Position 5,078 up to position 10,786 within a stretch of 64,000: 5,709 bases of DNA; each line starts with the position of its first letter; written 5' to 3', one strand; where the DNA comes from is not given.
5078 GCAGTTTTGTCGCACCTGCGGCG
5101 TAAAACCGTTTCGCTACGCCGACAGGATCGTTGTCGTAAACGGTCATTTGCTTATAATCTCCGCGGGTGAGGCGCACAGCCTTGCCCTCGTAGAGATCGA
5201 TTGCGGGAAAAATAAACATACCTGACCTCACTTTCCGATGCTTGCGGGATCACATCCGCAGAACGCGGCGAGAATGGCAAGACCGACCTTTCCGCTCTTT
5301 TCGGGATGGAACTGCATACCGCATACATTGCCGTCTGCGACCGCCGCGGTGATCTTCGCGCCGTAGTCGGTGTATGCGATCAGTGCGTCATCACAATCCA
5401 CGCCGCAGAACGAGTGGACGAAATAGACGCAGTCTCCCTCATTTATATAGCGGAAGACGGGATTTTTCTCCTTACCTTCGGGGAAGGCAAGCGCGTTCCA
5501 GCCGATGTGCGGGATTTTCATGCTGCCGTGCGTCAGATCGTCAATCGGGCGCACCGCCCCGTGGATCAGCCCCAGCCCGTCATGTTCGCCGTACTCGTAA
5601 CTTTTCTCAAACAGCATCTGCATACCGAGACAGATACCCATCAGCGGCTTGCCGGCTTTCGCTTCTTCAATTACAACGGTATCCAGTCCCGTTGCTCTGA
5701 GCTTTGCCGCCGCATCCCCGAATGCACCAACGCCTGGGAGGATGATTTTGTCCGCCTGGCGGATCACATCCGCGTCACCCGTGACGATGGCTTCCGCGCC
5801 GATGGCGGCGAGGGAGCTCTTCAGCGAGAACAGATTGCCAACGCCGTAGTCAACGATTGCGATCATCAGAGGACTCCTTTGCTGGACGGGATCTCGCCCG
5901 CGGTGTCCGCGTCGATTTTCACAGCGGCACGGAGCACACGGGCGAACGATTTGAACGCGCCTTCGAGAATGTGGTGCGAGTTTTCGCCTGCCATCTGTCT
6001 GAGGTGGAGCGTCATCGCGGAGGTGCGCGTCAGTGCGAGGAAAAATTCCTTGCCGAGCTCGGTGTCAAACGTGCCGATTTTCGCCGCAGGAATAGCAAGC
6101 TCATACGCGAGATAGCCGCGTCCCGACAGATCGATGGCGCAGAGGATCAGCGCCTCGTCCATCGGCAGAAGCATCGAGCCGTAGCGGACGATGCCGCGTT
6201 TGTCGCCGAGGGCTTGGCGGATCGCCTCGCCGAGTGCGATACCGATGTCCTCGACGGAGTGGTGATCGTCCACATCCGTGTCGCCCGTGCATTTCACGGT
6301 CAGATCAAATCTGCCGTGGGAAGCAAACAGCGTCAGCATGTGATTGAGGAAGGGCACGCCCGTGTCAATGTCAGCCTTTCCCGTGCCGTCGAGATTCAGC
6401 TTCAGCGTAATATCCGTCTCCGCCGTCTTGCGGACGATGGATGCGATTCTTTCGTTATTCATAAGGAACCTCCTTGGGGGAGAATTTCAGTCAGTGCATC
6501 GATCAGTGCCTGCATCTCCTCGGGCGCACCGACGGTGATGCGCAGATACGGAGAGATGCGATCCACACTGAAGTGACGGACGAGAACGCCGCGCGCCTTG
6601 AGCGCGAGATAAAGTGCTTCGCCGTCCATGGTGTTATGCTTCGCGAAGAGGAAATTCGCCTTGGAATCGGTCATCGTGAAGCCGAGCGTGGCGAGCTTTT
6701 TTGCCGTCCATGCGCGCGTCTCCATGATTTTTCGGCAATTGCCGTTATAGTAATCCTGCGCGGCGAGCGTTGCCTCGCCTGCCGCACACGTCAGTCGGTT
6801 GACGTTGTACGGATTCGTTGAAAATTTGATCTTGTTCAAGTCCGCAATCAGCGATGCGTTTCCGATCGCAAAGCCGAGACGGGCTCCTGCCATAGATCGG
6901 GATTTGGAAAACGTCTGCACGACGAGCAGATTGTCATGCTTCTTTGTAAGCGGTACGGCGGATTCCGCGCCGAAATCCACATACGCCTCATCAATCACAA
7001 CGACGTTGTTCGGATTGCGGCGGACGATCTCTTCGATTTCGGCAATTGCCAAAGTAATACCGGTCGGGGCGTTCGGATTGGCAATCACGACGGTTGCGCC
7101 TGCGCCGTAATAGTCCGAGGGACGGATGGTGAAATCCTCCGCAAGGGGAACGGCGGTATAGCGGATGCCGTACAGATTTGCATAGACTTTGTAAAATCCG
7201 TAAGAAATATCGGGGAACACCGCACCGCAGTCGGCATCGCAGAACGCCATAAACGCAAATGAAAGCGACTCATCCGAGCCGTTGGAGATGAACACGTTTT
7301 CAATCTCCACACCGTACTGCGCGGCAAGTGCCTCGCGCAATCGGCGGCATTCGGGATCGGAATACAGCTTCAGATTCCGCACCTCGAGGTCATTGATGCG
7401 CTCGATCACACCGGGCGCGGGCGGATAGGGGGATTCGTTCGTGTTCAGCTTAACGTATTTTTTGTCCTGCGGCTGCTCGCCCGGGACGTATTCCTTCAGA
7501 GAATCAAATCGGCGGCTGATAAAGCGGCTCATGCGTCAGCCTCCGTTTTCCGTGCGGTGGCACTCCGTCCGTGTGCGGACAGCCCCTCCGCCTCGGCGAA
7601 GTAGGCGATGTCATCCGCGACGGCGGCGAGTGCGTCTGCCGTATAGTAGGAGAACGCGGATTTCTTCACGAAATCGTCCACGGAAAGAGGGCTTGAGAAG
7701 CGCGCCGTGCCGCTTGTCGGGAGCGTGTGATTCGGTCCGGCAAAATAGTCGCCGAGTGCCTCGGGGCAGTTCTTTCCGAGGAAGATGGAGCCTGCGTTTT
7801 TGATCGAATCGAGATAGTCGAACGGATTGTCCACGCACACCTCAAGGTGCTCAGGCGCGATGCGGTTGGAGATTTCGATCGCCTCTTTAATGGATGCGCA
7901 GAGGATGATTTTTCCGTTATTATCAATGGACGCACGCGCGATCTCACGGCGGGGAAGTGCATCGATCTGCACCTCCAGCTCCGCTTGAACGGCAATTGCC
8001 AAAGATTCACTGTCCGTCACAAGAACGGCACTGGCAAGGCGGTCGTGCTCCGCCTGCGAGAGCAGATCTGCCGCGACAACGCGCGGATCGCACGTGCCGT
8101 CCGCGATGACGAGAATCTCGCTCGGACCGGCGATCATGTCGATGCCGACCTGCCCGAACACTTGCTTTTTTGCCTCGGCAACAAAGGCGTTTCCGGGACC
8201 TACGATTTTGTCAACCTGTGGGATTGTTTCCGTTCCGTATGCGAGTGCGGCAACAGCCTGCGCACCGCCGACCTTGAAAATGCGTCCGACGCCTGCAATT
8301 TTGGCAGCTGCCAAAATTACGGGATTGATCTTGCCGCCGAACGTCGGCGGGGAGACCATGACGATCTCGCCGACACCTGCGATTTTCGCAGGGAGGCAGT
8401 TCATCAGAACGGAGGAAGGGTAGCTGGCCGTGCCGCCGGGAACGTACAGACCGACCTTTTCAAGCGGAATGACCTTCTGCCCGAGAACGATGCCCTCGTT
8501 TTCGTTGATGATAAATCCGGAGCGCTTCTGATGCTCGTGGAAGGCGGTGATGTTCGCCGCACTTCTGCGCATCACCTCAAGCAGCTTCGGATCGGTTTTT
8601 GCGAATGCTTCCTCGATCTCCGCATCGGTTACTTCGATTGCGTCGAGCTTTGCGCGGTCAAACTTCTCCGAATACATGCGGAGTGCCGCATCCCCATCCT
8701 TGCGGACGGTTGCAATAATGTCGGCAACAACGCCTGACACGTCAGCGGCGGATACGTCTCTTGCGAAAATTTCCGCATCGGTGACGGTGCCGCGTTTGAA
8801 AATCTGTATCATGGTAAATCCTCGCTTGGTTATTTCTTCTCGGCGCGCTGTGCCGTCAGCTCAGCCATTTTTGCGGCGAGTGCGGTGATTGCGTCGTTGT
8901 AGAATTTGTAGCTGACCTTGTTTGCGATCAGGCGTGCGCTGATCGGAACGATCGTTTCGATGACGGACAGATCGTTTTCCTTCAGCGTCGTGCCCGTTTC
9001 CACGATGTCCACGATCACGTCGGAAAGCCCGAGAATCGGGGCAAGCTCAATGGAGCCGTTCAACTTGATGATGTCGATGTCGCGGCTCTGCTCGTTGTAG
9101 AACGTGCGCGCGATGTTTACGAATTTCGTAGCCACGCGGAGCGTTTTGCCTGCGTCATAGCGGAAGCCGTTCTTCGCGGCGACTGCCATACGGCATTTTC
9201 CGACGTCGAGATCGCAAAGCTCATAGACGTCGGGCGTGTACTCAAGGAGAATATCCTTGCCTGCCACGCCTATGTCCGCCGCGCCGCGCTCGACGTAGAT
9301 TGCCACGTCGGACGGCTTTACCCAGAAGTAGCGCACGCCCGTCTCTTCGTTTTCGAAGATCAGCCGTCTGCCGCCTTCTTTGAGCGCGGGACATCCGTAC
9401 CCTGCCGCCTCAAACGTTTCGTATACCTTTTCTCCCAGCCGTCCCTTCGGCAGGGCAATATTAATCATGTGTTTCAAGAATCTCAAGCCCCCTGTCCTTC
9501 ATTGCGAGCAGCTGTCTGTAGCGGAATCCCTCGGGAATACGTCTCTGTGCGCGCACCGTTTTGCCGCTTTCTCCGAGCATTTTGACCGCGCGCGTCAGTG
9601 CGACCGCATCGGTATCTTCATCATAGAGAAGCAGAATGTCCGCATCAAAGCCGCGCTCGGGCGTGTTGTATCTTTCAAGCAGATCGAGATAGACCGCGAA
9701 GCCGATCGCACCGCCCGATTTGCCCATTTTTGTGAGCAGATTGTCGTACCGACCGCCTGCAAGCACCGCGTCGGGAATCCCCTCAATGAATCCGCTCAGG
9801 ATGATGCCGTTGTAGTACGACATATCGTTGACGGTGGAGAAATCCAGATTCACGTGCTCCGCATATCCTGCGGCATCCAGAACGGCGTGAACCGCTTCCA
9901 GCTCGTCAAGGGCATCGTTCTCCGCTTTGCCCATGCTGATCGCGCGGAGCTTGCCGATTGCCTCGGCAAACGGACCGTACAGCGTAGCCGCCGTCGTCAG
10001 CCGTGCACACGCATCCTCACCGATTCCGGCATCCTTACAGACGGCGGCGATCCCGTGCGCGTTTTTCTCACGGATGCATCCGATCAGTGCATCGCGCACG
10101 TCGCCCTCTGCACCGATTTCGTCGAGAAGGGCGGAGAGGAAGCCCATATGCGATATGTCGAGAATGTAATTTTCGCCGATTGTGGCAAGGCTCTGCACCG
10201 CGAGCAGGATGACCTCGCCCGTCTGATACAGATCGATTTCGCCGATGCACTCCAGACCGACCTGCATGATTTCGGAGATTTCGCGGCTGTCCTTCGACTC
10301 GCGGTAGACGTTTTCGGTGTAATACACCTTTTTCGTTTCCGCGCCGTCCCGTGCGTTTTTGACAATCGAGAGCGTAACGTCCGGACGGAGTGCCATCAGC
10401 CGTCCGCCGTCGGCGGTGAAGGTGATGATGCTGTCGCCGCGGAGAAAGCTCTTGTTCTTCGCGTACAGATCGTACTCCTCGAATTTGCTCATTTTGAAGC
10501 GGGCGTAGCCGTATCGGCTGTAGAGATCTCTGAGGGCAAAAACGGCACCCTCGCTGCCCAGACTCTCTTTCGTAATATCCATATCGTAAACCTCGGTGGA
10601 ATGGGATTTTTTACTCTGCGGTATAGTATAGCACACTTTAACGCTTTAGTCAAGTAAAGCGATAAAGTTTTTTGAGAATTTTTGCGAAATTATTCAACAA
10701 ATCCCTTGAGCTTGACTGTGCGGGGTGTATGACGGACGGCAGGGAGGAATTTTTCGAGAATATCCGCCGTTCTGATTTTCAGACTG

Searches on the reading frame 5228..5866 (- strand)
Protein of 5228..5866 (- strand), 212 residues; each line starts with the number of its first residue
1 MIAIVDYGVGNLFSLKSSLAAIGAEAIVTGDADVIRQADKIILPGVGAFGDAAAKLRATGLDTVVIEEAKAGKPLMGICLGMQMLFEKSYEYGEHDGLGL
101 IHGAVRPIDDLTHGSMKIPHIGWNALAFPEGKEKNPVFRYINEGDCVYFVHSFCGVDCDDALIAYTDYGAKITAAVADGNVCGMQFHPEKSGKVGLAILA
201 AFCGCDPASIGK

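Call 12: search_protein_families(library=pfam, proteins=[window:5228-5866:-], max_evalue=0.001)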
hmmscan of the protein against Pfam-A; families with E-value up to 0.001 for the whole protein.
window:5228-5866:- (212 aa): 3 families
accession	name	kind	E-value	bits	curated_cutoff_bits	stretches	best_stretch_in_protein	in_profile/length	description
PF00117.34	GATase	-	3.2e-17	63.3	22.8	1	4-194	2-177/190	Glutamine amidotransferase class-I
PF07685.20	GATase_3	-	1.6e-08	34.8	27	1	28-104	30-114/196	CobB/CobQ-like glutamine amidotransferase domain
PF01174.25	SNO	-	0.00056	20.3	27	0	18-101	14-96/188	SNO glutamine amidotransferase family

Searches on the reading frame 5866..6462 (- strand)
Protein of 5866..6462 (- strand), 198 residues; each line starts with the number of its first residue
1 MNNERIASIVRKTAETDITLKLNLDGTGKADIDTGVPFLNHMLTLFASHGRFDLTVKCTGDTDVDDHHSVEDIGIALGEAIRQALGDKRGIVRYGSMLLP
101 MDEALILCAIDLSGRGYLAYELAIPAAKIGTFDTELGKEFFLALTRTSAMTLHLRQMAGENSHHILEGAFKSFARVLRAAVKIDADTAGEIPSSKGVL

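Call 12: search_protein_families(library=pfam, proteins=[window:5866-6462:-], max_evalue=0.001)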
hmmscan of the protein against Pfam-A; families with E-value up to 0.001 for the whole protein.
window:5866-6462:- (198 aa): 1 family
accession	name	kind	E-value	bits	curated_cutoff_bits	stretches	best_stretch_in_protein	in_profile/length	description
PF00475.24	IGPD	-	9.1e-63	211.1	27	1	34-177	1-144/144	Imidazoleglycerol-phosphate dehydratase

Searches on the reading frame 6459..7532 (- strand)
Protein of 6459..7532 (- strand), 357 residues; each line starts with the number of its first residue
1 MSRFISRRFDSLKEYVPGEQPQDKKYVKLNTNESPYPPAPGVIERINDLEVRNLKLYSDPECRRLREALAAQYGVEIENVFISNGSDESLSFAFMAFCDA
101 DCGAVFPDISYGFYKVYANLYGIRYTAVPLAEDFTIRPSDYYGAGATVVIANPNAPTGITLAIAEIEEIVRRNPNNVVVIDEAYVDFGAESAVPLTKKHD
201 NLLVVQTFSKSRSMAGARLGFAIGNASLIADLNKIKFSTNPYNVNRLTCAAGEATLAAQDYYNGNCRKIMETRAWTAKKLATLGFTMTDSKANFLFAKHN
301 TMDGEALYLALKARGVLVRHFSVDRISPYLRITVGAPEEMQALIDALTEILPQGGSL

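Call 12: search_protein_families(library=pfam, proteins=[window:6459-7532:-], max_evalue=0.001)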
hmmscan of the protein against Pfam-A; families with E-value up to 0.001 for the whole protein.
window:6459-7532:- (357 aa): 1 family
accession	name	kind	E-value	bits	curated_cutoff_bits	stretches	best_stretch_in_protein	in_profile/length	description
PF00155.27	Aminotran_1_2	-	1.2e-52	179.8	19.7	1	25-347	2-361/361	Aminotransferase class I and II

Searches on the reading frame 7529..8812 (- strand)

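Call 12: search_protein_families(library=pfam, proteins=[window:7529-8812:-], max_evalue=0.001)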
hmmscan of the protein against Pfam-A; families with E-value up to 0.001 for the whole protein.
window:7529-8812:- (427 aa): 1 family
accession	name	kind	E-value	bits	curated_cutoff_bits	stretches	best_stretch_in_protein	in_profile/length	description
PF00815.25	Histidinol_dh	-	1.8e-176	587.6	27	1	21-421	7-410/411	Histidinol dehydrogenase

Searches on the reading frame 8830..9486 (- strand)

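Call 12: search_protein_families(library=pfam, proteins=[window:8830-9486:-], max_evalue=0.001)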
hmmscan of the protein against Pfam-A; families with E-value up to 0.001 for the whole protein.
window:8830-9486:- (218 aa): 1 family
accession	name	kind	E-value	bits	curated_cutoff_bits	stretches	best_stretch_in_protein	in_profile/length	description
PF01634.23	HisG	-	4.1e-53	180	25.5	1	57-208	1-157/158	ATP phosphoribosyltransferase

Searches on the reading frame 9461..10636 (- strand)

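Call 11: search_protein_families(library=pfam, proteins=[window:9461-10636:-], max_evalue=0.001)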
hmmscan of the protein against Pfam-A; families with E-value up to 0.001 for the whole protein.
window:9461-10636:- (391 aa): 1 family
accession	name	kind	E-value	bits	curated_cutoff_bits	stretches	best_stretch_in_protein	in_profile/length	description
PF13393.11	tRNA-synt_His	-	6.9e-54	183.6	25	1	34-318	19-306/308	Histidyl-tRNA synthetase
